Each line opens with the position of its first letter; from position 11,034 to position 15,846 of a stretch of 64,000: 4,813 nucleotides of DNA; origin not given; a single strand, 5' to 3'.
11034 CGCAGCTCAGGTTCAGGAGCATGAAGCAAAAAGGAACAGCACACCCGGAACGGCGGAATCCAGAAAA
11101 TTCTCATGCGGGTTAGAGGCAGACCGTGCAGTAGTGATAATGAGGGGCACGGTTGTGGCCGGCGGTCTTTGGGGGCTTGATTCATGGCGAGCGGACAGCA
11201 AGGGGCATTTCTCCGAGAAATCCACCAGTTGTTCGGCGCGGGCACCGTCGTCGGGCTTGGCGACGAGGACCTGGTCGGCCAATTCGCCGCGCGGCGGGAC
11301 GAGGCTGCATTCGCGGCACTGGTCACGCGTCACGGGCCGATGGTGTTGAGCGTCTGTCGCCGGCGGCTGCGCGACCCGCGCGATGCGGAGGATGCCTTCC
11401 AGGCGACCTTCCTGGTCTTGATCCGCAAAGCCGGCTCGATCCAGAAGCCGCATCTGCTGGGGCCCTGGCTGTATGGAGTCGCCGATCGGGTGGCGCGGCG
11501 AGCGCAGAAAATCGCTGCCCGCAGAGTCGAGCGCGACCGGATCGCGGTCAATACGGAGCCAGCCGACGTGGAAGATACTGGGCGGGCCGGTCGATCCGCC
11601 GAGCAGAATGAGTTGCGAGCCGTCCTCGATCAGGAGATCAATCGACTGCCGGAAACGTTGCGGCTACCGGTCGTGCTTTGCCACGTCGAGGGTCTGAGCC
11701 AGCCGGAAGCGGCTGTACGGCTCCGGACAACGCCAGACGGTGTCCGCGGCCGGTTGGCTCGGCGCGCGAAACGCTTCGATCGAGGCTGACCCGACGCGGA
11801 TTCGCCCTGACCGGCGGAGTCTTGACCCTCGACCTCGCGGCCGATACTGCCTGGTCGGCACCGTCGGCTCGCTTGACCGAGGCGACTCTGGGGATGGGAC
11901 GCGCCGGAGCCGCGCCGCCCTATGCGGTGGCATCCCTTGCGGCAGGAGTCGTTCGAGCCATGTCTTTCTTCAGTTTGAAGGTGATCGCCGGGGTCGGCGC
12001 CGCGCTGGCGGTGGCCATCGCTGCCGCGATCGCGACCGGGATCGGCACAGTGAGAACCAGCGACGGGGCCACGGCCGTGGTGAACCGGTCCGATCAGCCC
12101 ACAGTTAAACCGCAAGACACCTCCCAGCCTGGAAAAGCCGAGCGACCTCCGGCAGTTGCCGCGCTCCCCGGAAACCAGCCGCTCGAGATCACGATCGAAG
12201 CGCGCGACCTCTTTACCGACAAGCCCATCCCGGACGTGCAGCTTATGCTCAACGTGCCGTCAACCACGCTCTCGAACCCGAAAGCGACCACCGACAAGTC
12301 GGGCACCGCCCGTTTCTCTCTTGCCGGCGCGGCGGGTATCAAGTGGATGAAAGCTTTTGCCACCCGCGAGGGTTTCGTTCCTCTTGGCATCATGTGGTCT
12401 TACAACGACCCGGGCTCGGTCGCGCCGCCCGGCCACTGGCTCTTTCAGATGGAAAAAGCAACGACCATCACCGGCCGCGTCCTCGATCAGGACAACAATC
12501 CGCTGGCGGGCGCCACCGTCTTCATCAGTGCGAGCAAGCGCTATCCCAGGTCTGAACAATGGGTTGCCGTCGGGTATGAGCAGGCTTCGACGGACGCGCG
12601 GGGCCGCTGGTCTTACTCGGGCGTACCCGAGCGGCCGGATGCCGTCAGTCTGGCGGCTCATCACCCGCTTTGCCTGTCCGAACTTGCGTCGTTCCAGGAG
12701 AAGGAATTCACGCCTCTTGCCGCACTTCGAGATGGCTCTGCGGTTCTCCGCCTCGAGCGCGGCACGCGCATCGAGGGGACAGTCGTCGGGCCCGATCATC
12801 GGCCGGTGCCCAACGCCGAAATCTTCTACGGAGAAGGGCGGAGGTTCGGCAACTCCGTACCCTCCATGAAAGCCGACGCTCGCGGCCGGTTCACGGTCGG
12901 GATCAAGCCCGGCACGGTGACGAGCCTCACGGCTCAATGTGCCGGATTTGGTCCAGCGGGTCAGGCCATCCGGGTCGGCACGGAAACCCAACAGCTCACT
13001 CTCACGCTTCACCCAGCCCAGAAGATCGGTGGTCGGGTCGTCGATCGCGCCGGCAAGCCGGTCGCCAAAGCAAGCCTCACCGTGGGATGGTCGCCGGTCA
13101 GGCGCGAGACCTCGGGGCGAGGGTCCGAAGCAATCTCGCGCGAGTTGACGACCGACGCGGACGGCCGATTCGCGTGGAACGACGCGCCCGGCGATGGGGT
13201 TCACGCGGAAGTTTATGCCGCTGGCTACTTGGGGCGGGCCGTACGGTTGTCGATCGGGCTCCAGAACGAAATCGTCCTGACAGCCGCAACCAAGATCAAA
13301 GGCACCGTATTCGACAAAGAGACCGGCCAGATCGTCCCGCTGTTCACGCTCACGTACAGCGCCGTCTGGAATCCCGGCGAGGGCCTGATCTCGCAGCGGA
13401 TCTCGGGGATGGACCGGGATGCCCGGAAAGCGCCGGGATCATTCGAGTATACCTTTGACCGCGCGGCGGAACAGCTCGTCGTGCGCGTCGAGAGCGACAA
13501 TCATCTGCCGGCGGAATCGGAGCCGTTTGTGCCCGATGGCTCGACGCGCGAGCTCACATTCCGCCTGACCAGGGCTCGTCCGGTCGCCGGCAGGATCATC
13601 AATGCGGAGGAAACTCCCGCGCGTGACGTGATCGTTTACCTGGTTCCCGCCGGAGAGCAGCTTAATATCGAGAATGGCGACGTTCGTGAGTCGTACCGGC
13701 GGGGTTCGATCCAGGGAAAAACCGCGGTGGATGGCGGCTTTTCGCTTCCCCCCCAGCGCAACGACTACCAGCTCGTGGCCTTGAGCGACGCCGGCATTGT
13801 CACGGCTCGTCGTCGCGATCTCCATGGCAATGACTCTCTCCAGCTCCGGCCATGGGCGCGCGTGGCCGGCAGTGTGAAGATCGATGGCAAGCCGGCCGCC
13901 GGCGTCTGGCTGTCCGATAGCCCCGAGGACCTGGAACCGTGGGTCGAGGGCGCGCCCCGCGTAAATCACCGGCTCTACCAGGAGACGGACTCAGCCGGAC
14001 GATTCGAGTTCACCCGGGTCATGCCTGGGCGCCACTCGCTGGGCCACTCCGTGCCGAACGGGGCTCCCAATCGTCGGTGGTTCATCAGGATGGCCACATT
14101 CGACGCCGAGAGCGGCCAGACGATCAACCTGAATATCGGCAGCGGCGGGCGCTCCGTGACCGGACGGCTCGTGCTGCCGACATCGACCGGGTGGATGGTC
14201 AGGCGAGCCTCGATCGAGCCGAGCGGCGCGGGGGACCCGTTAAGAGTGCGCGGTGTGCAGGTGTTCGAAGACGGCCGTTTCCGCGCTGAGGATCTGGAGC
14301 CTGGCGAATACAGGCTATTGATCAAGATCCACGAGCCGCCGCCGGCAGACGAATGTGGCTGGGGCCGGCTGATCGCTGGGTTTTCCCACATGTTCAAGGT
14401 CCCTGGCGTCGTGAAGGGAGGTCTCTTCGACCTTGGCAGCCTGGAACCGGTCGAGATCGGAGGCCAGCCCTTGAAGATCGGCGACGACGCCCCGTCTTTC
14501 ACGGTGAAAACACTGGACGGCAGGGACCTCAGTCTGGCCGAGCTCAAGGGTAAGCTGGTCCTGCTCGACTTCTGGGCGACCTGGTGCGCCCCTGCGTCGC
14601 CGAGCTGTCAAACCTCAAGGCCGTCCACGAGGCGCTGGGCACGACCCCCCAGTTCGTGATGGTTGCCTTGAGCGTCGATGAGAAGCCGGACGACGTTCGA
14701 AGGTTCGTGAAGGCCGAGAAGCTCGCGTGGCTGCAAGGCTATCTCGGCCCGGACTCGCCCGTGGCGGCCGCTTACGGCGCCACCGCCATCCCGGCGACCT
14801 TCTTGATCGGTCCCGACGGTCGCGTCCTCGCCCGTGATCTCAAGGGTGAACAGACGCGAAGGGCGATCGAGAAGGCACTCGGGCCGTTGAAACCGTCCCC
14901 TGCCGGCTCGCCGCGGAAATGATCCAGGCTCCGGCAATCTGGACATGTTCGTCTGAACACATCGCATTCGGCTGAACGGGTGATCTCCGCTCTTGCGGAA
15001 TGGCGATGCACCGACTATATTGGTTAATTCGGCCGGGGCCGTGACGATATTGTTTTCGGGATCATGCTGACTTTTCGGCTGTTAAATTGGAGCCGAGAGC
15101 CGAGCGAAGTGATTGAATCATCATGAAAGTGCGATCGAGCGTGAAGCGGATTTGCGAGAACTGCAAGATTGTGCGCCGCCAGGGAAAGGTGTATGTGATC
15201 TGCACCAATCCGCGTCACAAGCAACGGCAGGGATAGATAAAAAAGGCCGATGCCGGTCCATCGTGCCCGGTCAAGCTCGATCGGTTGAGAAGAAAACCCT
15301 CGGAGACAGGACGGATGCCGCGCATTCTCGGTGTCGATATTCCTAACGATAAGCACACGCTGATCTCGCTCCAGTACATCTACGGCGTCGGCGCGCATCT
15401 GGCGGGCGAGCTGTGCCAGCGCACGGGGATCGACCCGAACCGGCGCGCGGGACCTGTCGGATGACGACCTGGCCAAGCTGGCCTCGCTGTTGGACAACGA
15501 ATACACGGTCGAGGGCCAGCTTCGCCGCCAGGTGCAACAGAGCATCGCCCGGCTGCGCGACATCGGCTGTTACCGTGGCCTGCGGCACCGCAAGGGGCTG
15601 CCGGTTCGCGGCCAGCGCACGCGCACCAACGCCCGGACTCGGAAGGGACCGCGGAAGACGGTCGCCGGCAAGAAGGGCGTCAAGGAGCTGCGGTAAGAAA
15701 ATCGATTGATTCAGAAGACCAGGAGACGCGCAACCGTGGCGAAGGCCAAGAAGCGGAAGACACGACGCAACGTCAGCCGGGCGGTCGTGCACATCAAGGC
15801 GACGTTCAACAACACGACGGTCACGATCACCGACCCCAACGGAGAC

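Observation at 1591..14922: Two paralogous, divergently oriented giant membrane-tethered ECF sigma factors (sigma, TM helix, CarboxypepD_reg repeat array, thioredoxin)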

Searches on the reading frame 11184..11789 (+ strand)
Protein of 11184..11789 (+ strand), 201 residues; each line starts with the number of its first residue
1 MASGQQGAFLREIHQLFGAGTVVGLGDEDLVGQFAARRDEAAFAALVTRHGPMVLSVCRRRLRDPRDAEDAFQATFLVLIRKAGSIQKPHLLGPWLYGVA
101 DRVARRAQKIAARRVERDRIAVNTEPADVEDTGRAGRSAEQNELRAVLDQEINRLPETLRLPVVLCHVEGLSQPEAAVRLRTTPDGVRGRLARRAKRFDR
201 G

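Call 6: search_protein_families(library=pfam, proteins=[window:11184-11789:+], max_evalue=0.01)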
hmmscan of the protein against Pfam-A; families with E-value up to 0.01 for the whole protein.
window:11184-11789:+ (201 aa): 2 families
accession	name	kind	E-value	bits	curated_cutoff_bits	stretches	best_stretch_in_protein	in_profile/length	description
PF04542.20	Sigma70_r2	-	3.5e-11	43.2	24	1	46-107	1-64/71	Sigma-70 region 2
PF08281.18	Sigma70_r4_2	-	7.5e-08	32.4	25.7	1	147-193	3-49/54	Sigma-70, region 4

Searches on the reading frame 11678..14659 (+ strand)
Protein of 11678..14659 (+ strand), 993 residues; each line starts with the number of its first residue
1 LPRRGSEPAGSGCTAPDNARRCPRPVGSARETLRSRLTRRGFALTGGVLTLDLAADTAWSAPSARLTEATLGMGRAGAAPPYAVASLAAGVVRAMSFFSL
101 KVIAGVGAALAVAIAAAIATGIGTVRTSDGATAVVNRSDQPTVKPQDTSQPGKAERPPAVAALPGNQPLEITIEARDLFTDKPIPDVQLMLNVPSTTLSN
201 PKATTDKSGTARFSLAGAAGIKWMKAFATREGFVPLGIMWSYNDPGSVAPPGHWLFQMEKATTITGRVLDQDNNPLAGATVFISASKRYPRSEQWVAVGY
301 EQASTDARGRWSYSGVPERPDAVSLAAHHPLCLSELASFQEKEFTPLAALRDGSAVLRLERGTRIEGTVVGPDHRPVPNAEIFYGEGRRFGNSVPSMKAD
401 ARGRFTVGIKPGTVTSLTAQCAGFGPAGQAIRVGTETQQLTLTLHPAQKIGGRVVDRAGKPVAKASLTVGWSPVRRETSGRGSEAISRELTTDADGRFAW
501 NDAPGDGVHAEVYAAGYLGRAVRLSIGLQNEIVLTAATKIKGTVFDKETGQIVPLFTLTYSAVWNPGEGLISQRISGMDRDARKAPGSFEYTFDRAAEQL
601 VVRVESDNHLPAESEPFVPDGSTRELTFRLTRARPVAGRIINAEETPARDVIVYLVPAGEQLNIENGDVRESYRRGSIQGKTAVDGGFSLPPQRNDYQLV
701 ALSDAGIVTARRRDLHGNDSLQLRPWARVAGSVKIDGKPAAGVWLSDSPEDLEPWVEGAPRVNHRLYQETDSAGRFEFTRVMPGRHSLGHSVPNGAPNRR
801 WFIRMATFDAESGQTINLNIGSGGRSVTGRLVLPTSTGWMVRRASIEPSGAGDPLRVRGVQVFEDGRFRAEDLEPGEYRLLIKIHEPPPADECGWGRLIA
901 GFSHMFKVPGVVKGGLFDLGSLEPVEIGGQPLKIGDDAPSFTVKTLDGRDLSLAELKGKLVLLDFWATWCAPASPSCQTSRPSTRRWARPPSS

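Call 6: search_protein_families(library=pfam, proteins=[window:11678-14659:+], max_evalue=0.01)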
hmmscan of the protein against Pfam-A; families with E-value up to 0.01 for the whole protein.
window:11678-14659:+ (993 aa): 13 families
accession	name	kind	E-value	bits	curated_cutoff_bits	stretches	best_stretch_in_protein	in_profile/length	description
PF13620.12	CarboxypepD_reg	-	1.1e-36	125.4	32.3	3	365-444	2-81/82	Carboxypeptidase regulatory-like domain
PF13715.12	CarbopepD_reg_2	-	1.2e-12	48.1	32.2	0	365-449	1-81/88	CarboxypepD_reg-like domain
PF02369.22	Big_1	-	4.7e-12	46.3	34.9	1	166-217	16-68/93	Bacterial Ig-like domain (group 1)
PF10670.15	DUF4198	-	2.5e-09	38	34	0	457-499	155-192/209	Domain of unknown function (DUF4198)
PF00578.27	AhpC-TSA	-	1.6e-07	31.7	26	1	934-973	1-41/124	AhpC/TSA family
PF20598.4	DUF6795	-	2.6e-06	28.1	27.4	0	455-499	5-42/103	Domain of unknown function (DUF6795)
PF08534.16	Redoxin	-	9.5e-06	25.9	26.6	1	934-976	2-47/148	Redoxin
PF17789.7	MG4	-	5.1e-05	23.8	24.7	0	180-215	26-60/95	Macroglobulin domain MG4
PF00775.27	Dioxygenase_C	-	0.0012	18.8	27.3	0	262-283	30-51/182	Dioxygenase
PF17210.9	SdrD_B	-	0.0024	18.5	29.7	0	769-795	43-69/112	SdrD B-like domain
PF17802.7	SpaA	-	0.0026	18.3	23.1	0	172-214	4-47/91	Prealbumin-like fold domain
PF15976.11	CooC_C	-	0.0052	17.2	29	0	257-281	12-36/93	CS1-pili formation C-terminal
PF24107.1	DUF7382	-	0.0068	16.7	27.4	0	263-284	21-42/65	Domain of unknown function (DUF7382)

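Call 84: predict_structure(alignment_id=A2)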
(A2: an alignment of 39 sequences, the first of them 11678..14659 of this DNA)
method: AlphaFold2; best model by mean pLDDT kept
length: 993 residues; sequences in the alignment: 39
mean_pLDDT: 78.7   pTM: 0.69
mean pLDDT of the five models: 78.7, 77.5, 76.6, 75.5, 74.9
residues with pLDDT >= 90: 528; 70-90: 187; 50-70: 90; < 50: 188
segments of 3 or more residues with pLDDT < 50: 1-34, 36-165, 964-982, 991-993
pLDDT, mean of each block of 10 residues (from residue 1): 27 33 37 47 34 32 42 44 44 36 38 39 29 31 35 31 57 96 97 69 95 81 90 95 70 94 97 96 94 91 97 96 96 92 92 94 97 97 90 93 97 90 94 90 95 95 93 75 84 95 91 91 88 95 97 94 88 82 91 92 95 95 96 94 95 94 93 87 95 94 95 83 96 89 84 72 92 93 92 80 91 95 89 78 88 80 89 91 83 71 90 74 82 60 65 63 46 39 51 42
secondary structure, 60 per line:
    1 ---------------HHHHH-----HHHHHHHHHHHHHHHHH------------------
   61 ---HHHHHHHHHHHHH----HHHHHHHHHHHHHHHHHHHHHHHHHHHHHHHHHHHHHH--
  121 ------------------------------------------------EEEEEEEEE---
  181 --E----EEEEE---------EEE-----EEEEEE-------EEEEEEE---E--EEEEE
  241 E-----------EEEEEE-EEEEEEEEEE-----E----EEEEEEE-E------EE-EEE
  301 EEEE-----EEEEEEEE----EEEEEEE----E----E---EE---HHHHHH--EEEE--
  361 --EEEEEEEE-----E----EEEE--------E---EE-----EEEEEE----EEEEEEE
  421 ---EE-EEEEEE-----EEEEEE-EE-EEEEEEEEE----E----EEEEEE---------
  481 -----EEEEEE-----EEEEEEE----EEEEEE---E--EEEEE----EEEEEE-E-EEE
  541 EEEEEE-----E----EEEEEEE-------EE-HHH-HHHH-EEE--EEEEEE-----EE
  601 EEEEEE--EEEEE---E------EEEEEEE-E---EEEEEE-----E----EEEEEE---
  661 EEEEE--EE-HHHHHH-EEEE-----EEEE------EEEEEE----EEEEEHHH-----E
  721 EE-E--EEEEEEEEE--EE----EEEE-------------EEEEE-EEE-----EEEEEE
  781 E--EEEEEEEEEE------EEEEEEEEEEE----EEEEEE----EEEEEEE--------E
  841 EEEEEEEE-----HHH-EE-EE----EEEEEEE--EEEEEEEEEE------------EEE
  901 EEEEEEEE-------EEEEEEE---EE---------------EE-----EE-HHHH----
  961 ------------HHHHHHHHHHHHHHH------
elements in order (helices of 4 or more, strands of 3 or more residues): H16-20 H26-42 H64-76 H81-118 E169-177 E188-192 E202-204 E210-215 E223-229 E236-241 E253-258 E260-269 E280-286 E298-304 E310-317 E322-328 H347-352 E355-358 E363-370 E381-384 E404-409 E414-420 E427-432 E438-443 E448-456 E466-471 E486-491 E497-503 E508-513 E520-524 E529-534 E538-546 E557-563 H578-581 E583-585 E588-593 E599-606 E609-613 E624-630 E636-641 E652-657 E661-665 H671-676 E678-681 E687-690 E697-702 E707-711 E720-722 E727-735 E744-747 E761-765 E767-769 E775-781 E784-793 E800-810 E815-820 E825-831 E840-848 E867-873 E876-885 E898-908 E916-922 H953-956 H973-987

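Call 86: fold_search(model_id=the predicted structure, library=pdb)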
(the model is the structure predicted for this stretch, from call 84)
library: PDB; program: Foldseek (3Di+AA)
matches with E <= 10: 1420; with E <= 0.001: 155
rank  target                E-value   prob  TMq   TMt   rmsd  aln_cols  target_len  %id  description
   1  5xyr                  7.1e-11  0.99  0.09  0.07  37.0      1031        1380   10  Crystal structure of a serine protease from Streptococcus species (released 2018-08-08)
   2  5xya                  1.6e-10  1.00  0.09  0.07  36.7      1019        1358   10  Crystal structure of a serine protease from Streptococcus species (released 2018-08-08)
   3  6fwv_B                2.0e-10  1.00  0.09  0.15  38.4       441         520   12  The Bacillus anthracis TIE protein (released 2018-08-08)
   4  6vjb                  3.1e-10  0.99  0.09  0.07  37.1       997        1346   10  Crystal structure of a catalytically inactive CXC Chemokine-degrading protease SpyCEP from Streptococcus pyogenes (released 2020-04-15)
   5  6fwv_A                5.1e-10  1.00  0.09  0.15  35.9       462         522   10  The Bacillus anthracis TIE protein (released 2018-08-08)
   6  4oq1                  9.0e-10  1.00  0.11  0.27  19.5       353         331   11  Structure of the Streptococcal ancillary pilin (released 2014-04-23)
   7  7edd                  1.7e-09  0.97  0.09  0.07  36.6      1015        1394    9  Crystal structure of a serine protease from Streptococcus pyogenes (released 2021-05-12)
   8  6tav_C                4.3e-09  0.90  0.08  0.07  33.4       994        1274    9  Crystal structure of endopeptidase-induced alpha2-macroglobulin (released 2021-05-12)
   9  7vcn_B                5.3e-09  1.00  0.10  0.17  34.5       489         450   10  Crystal Structure of PitA fragment from pilus islet-2 of Streptococcus oralis with Tb-Xo4 (released 2022-07-13)
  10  5a42                  5.3e-09  0.85  0.06  0.04  36.5      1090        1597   10  Cryo-EM single particle 3D reconstruction of the native conformation of E. coli alpha-2-macroglobulin (ECAM) (released 2015-07-29)
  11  7q61_A                5.9e-09  0.90  0.07  0.06  33.5       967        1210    9  Structure of TEV conjugated A2ML1 (A2ML1-TC) (released 2022-04-20)
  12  8k53_A                6.5e-09  0.84  0.06  0.07  39.3       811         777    9  Structure of the Dimeric Human CNTN2 Ig 1-6-FNIII 1-2 Domain in an Asymmetric State (released 2023-12-06)
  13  8s3o_A                1.0e-08  0.87  0.07  0.06  34.4       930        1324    9  Structure of native human CD109 (released 2025-03-05)
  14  7vcr_B                1.6e-08  1.00  0.10  0.17  34.4       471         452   10  Crystal Structure of PitA fragment from pilus islet-2 of Streptococcus oralis (released 2022-06-01)
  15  4d94_A                3.5e-08  0.89  0.07  0.06  34.8       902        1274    8  Crystal Structure of TEP1r (released 2012-10-17)
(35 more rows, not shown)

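Call 101: search_protein_representatives(protein=window:11678-14659:+)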
Query: 993 residues. Proteins with E-value up to 0.001 (for the whole library): 19058; up to 1e-10: 4047; up to 1e-30: 1308. The best 150 are listed.
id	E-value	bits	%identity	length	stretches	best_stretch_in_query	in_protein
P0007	4.3e-284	961.5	51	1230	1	14-973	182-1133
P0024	6.7e-238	808.6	48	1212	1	27-974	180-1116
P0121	3.1e-231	786.5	46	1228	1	28-974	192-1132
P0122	2.9e-223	760.1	46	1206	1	12-974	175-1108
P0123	4.7e-220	749.5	44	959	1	163-976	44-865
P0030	6.8e-210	715.9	50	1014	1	27-833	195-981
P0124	2.9e-190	650.9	40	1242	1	28-978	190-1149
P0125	1.1e-185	635.7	54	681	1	391-974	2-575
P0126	4.9e-168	577.3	41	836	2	116-908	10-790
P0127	1.3e-155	536.2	49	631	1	166-706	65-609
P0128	2.6e-149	515.4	75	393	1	175-487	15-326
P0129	1.9e-147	509.1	38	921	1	220-974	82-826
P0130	3.7e-144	498.3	28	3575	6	182-800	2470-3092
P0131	3.4e-143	495.1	30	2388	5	223-836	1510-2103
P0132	5.7e-137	474.5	37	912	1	199-974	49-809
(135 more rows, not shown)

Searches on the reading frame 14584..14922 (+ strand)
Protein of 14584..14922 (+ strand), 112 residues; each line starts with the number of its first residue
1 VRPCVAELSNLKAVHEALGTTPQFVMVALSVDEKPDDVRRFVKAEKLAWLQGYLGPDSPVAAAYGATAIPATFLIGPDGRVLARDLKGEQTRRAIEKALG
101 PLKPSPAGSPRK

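Call 6: search_protein_families(library=pfam, proteins=[window:14584-14922:+], max_evalue=0.01)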
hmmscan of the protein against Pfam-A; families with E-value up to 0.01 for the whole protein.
window:14584-14922:+ (112 aa): 3 families
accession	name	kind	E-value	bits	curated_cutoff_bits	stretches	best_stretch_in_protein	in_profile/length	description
PF00578.27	AhpC-TSA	-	2.3e-06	28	26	1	3-81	40-121/124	AhpC/TSA family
PF13905.12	Thioredoxin_8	-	3.1e-06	27.9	27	1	3-81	15-94/94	Thioredoxin-like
PF08534.16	Redoxin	-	6.7e-06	26.4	26.6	1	3-98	43-147/148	Redoxin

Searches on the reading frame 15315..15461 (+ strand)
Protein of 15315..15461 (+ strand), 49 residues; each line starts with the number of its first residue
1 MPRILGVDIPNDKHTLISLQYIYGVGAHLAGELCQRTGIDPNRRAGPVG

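Call 87: search_protein_families(library=pfam, proteins=[window:15315-15461:+], max_evalue=0.001)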
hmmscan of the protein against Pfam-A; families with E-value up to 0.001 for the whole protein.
seq(49 aa): 1 family
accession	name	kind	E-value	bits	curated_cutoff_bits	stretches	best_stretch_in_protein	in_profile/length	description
PF00416.27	Ribosomal_S13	-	8.4e-08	33.1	31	1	3-46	1-44/128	Ribosomal protein S13/S18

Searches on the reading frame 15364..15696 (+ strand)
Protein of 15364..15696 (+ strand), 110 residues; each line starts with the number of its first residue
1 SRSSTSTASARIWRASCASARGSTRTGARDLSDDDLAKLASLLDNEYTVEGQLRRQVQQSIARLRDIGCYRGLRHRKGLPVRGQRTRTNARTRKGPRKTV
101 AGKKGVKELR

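Call 22: search_protein_families(library=pfam, proteins=[window:15364-15696:+], max_evalue=0.001)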
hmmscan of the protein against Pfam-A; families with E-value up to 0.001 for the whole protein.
window:15364-15696:+ (110 aa): 1 family
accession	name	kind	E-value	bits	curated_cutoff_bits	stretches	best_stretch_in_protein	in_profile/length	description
PF00416.27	Ribosomal_S13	-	2.7e-18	67.1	31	1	45-92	81-128/128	Ribosomal protein S13/S18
